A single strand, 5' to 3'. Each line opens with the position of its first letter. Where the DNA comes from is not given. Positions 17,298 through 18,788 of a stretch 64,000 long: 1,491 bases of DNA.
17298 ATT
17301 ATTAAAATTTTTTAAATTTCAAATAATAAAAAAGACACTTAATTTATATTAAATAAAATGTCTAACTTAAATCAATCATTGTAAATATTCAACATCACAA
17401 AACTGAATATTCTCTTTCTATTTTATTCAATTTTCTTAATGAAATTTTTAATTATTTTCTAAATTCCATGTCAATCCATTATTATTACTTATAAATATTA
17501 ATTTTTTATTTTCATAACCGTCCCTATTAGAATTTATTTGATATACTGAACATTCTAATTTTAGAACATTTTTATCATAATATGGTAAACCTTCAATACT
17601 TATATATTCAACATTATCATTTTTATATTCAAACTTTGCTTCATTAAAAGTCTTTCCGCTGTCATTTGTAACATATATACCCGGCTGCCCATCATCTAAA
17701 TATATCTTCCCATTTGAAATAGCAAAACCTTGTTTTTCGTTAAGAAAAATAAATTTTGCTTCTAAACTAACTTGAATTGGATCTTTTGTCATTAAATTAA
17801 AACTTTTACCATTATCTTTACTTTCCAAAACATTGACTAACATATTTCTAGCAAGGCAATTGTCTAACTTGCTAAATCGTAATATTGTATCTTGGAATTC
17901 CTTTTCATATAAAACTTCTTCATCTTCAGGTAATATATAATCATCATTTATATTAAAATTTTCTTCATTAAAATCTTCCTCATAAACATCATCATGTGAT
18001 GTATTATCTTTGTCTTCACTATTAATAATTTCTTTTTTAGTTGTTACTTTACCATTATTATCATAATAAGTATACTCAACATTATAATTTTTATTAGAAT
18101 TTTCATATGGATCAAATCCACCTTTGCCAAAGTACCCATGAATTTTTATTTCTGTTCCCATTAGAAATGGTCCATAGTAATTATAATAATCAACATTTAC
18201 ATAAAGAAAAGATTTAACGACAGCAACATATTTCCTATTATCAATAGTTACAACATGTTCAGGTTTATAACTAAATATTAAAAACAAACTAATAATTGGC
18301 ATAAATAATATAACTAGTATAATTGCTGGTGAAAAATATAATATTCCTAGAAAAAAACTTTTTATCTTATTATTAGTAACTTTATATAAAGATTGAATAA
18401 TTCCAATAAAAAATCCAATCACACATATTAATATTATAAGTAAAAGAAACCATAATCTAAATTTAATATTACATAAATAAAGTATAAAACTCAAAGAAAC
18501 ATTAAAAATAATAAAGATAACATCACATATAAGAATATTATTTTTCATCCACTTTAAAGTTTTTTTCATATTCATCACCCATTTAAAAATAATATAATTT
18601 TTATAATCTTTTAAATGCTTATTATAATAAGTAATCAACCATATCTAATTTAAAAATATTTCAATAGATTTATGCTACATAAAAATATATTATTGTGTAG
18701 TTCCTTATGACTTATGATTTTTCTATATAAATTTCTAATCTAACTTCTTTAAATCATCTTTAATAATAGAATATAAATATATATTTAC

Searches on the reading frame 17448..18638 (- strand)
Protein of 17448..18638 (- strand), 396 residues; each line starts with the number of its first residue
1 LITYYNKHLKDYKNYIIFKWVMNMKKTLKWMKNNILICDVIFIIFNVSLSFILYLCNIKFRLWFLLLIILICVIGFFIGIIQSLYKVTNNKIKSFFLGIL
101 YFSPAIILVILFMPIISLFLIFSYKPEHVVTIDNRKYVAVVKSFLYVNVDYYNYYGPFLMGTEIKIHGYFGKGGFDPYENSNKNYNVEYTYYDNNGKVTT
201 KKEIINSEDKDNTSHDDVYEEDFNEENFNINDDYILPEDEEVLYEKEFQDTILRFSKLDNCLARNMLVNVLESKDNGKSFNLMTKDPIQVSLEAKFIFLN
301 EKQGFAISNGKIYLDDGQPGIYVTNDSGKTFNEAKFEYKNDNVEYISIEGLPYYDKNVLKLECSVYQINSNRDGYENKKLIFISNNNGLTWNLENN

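Call 36: search_protein_families(library=pfam, proteins=[window:17448-18638:-], max_evalue=0.0001)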
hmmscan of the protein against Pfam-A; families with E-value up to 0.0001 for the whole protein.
window:17448-18638:- (396 aa): 1 family
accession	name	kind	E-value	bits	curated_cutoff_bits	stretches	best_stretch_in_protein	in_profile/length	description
PF02012.26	BNR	-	4.8e-05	23.2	27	0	382-392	1-11/12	BNR/Asp-box repeat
